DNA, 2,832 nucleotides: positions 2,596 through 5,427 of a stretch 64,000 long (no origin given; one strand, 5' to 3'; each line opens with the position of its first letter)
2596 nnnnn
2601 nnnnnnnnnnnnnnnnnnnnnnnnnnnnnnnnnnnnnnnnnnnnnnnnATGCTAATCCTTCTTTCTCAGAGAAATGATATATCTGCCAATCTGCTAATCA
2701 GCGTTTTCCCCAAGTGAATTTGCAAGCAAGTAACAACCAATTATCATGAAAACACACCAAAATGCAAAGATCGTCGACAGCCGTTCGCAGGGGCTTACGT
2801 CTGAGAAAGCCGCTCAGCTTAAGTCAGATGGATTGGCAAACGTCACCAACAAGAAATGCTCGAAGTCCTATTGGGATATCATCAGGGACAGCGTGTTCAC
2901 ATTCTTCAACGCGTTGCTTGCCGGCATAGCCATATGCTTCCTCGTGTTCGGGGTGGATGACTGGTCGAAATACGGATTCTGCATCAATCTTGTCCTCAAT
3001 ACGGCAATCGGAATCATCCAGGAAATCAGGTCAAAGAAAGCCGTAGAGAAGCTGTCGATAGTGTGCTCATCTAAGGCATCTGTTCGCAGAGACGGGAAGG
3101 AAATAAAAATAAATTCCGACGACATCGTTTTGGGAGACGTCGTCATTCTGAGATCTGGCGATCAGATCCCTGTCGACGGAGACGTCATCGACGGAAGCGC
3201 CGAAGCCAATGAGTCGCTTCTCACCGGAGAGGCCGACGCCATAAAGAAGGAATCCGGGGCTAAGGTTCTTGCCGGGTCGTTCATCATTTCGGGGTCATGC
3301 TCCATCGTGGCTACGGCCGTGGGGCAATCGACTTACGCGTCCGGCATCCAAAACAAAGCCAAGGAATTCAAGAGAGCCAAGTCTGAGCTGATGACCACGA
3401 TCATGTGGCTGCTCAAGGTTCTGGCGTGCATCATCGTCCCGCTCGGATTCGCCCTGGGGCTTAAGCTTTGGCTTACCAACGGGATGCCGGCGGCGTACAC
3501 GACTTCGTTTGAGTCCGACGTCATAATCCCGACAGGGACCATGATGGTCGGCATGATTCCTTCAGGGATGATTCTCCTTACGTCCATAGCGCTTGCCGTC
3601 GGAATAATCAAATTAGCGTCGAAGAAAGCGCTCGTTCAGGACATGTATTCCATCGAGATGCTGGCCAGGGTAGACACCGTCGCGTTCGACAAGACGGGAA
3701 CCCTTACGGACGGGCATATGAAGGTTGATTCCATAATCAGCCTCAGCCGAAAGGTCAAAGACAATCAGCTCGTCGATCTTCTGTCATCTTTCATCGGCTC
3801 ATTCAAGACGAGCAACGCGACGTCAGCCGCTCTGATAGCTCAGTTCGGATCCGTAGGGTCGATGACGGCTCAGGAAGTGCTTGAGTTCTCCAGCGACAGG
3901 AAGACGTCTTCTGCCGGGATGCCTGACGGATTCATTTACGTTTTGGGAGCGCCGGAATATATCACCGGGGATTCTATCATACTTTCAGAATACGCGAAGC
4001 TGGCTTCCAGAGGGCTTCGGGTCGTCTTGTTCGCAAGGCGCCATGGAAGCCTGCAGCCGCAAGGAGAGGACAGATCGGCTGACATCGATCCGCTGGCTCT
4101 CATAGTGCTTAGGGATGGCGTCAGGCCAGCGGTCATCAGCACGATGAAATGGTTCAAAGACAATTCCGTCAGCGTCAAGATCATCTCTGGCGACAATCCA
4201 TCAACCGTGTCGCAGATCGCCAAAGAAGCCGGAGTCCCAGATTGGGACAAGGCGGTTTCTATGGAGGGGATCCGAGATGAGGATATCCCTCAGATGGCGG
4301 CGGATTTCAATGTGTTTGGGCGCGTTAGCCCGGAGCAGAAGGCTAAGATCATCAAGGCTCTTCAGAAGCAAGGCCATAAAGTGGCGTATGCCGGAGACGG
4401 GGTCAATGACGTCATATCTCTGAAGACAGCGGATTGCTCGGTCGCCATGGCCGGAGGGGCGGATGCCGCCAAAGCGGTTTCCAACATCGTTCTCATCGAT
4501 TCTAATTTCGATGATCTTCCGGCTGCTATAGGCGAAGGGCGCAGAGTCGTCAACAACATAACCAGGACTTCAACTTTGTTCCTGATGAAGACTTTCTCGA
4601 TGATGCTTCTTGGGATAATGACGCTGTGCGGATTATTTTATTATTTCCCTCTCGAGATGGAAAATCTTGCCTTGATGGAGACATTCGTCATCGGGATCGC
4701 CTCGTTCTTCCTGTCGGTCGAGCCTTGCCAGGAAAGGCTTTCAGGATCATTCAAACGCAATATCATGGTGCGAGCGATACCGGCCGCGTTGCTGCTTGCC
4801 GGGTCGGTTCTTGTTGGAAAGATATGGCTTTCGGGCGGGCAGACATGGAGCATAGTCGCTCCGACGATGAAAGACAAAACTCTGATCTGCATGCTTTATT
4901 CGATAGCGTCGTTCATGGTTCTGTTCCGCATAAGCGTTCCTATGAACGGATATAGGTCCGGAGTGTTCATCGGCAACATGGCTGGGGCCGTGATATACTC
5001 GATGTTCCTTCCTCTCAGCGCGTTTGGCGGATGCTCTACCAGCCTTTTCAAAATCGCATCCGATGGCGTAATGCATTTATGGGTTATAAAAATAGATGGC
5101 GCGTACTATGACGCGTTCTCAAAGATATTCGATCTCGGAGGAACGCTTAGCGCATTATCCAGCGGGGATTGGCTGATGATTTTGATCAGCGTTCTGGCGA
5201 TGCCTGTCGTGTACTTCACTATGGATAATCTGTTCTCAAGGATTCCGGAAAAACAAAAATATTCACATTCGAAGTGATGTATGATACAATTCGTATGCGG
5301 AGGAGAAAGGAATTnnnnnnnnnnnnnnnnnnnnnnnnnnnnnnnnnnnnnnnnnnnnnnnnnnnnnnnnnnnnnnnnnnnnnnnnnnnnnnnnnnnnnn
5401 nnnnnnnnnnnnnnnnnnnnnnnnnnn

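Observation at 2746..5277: Full-length P-type cation ATPase carried by a phage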

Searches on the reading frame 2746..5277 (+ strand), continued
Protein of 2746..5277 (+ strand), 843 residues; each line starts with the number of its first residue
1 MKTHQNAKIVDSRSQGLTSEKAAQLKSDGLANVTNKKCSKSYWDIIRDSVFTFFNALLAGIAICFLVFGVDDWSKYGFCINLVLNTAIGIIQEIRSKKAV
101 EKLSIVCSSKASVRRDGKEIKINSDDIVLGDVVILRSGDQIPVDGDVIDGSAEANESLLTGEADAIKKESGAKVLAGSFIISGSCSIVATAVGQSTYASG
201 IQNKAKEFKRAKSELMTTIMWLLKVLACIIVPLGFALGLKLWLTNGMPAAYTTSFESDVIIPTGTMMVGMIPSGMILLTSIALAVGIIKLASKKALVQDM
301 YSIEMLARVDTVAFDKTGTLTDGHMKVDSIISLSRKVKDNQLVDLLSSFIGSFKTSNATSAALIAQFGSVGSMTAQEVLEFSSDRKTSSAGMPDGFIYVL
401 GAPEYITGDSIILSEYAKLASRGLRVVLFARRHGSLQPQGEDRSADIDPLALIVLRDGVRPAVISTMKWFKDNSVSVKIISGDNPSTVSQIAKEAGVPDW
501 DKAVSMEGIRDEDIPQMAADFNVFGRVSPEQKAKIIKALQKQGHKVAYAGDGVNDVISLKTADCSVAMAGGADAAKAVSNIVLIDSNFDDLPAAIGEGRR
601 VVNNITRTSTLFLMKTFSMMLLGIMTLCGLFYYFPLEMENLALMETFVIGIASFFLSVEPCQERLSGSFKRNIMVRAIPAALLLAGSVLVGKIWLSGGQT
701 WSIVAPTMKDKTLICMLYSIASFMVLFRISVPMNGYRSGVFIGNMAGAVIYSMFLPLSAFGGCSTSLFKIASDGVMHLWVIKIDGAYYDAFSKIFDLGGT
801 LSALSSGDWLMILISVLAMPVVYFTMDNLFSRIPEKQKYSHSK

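Call 88: find_encoding_contigs(protein=P0148, flank=10000, max_places=1)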
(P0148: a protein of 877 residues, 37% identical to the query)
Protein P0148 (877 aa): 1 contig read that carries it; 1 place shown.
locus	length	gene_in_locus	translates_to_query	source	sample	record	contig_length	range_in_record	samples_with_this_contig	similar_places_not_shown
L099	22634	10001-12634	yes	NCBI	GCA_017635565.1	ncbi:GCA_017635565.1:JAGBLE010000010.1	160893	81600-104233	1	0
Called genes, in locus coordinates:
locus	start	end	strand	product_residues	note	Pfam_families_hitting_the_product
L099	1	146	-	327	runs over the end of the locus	PF05128:DUF697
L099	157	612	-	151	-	PF00383:dCMP_cyt_deam_1, PF14437:MafB19-deam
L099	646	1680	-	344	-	PF13579:Glyco_trans_4_4 (weak), PF13439:Glyco_transf_4, PF13692:Glyco_trans_1_4 (faint), PF00534:Glycos_transf_1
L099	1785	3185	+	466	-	PF01523:PmbA_TldD_1st, PF19290:PmbA_TldD_2nd, PF19289:PmbA_TldD_3rd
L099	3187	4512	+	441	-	PF01523:PmbA_TldD_1st (faint), PF19290:PmbA_TldD_2nd, PF19289:PmbA_TldD_3rd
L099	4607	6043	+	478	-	PF03448:MgtE_N, PF00571:CBS, PF01769:MgtE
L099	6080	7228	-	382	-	-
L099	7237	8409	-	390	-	PF00465:Fe-ADH, PF13685:Fe-ADH_2, PF25137:ADH_Fe_C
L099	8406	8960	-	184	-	PF00440:TetR_N (faint), PF14278:TetR_C_8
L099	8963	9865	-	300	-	PF04227:Indigoidine_A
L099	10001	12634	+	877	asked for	PF00122:E1-E2_ATPase, PF00702:Hydrolase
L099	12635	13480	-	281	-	PF01261:AP_endonuc_2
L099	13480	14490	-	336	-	PF01408:GFO_IDH_MocA, PF02894:GFO_IDH_MocA_C, PF22725:GFO_IDH_MocA_C3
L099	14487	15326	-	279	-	-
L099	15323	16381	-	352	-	PF01408:GFO_IDH_MocA, PF22725:GFO_IDH_MocA_C3, PF02894:GFO_IDH_MocA_C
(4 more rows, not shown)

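Call 89: find_encoding_contigs(protein=P0124, flank=10000, max_places=1)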
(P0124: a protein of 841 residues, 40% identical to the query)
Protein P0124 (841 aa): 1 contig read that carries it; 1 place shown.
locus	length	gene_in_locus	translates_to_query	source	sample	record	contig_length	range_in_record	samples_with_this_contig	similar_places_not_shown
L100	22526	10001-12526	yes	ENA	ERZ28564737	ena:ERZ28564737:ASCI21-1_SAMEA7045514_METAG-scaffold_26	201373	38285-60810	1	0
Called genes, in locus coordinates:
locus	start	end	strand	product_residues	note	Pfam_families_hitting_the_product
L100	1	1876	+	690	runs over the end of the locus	PF14311:DUF4379 (faint)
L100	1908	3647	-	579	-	PF07068:Gp23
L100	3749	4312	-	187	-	-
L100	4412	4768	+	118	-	-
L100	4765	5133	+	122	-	-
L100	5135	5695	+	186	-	PF00625:Guanylate_kin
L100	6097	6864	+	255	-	PF04446:Thg1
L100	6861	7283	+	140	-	-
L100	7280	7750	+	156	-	-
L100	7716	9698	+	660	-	PF22745:Nlig-Ia, PF01653:DNA_ligase_aden, PF03120:OB_DNA_ligase, PF12826:HHH_2, PF00533:BRCT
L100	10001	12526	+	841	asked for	PF00122:E1-E2_ATPase, PF00702:Hydrolase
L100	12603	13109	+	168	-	-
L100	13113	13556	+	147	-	-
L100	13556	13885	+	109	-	-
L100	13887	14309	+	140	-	-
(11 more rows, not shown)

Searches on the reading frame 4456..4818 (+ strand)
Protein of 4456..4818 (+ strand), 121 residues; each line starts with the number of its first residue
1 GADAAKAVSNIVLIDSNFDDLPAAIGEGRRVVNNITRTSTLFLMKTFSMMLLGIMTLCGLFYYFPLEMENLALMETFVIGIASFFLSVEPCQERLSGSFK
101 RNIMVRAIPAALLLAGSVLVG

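Call 75: search_solved_structures(query=window:4456-4818:+, max_evalue=1, show_alignments=5)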
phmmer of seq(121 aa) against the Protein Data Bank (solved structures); distinct sequences matched with E-value up to 1: 62 (the best 60 are shown).
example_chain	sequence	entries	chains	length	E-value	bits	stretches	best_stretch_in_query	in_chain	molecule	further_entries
7x20_A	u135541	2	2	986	0.00012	25.5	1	1-50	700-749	Potassium-transporting ATPase alpha chain 2 | Sodium/potassium-transporting ATPase subunit alpha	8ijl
7x22_A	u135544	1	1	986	0.00036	23.9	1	1-47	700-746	Potassium-transporting ATPase alpha chain 2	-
7x21_A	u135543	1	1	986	0.00042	23.7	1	1-46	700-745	Potassium-transporting ATPase alpha chain 2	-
8ijm_A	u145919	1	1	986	0.00046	23.6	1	1-46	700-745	Sodium/potassium-transporting ATPase subunit alpha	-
7x23_A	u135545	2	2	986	0.00052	23.4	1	1-45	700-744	Potassium-transporting ATPase alpha chain 2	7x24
8iwp_A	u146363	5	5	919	0.0013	22.1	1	1-97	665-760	Calcium-transporting ATPase type 2C member 1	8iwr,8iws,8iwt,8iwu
7yag_A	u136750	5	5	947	0.0014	22.1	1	1-97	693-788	Calcium-transporting ATPase type 2C member 1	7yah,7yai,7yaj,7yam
8iww_A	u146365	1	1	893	0.0016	21.8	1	1-97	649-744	Calcium-transporting ATPase type 2C member 1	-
9n10_A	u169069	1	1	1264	0.0029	21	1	1-92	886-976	Non-SERCA-type Ca2+ -transporting P-ATPase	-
5mpm_A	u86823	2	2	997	0.011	19.2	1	2-39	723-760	Sarcoplasmic/endoplasmic reticulum calcium ATPase 2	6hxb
7bt2_A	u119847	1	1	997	0.012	19.1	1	2-39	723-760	Sarcoplasmic/endoplasmic reticulum calcium ATPase 2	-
6rb2_A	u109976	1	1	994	0.012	19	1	2-39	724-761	Sarcoplasmic/endoplasmic reticulum calcium ATPase 1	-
6jju_A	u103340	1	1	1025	0.012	19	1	2-39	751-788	Sarcoplasmic/endoplasmic reticulum calcium ATPase 2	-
7e7s_A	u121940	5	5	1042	0.013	18.9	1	2-39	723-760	Sarcoplasmic/endoplasmic reticulum calcium ATPase 2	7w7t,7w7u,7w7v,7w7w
5zmv_A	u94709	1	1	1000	0.013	18.9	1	2-39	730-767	Sarcoplasmic/endoplasmic reticulum calcium ATPase 1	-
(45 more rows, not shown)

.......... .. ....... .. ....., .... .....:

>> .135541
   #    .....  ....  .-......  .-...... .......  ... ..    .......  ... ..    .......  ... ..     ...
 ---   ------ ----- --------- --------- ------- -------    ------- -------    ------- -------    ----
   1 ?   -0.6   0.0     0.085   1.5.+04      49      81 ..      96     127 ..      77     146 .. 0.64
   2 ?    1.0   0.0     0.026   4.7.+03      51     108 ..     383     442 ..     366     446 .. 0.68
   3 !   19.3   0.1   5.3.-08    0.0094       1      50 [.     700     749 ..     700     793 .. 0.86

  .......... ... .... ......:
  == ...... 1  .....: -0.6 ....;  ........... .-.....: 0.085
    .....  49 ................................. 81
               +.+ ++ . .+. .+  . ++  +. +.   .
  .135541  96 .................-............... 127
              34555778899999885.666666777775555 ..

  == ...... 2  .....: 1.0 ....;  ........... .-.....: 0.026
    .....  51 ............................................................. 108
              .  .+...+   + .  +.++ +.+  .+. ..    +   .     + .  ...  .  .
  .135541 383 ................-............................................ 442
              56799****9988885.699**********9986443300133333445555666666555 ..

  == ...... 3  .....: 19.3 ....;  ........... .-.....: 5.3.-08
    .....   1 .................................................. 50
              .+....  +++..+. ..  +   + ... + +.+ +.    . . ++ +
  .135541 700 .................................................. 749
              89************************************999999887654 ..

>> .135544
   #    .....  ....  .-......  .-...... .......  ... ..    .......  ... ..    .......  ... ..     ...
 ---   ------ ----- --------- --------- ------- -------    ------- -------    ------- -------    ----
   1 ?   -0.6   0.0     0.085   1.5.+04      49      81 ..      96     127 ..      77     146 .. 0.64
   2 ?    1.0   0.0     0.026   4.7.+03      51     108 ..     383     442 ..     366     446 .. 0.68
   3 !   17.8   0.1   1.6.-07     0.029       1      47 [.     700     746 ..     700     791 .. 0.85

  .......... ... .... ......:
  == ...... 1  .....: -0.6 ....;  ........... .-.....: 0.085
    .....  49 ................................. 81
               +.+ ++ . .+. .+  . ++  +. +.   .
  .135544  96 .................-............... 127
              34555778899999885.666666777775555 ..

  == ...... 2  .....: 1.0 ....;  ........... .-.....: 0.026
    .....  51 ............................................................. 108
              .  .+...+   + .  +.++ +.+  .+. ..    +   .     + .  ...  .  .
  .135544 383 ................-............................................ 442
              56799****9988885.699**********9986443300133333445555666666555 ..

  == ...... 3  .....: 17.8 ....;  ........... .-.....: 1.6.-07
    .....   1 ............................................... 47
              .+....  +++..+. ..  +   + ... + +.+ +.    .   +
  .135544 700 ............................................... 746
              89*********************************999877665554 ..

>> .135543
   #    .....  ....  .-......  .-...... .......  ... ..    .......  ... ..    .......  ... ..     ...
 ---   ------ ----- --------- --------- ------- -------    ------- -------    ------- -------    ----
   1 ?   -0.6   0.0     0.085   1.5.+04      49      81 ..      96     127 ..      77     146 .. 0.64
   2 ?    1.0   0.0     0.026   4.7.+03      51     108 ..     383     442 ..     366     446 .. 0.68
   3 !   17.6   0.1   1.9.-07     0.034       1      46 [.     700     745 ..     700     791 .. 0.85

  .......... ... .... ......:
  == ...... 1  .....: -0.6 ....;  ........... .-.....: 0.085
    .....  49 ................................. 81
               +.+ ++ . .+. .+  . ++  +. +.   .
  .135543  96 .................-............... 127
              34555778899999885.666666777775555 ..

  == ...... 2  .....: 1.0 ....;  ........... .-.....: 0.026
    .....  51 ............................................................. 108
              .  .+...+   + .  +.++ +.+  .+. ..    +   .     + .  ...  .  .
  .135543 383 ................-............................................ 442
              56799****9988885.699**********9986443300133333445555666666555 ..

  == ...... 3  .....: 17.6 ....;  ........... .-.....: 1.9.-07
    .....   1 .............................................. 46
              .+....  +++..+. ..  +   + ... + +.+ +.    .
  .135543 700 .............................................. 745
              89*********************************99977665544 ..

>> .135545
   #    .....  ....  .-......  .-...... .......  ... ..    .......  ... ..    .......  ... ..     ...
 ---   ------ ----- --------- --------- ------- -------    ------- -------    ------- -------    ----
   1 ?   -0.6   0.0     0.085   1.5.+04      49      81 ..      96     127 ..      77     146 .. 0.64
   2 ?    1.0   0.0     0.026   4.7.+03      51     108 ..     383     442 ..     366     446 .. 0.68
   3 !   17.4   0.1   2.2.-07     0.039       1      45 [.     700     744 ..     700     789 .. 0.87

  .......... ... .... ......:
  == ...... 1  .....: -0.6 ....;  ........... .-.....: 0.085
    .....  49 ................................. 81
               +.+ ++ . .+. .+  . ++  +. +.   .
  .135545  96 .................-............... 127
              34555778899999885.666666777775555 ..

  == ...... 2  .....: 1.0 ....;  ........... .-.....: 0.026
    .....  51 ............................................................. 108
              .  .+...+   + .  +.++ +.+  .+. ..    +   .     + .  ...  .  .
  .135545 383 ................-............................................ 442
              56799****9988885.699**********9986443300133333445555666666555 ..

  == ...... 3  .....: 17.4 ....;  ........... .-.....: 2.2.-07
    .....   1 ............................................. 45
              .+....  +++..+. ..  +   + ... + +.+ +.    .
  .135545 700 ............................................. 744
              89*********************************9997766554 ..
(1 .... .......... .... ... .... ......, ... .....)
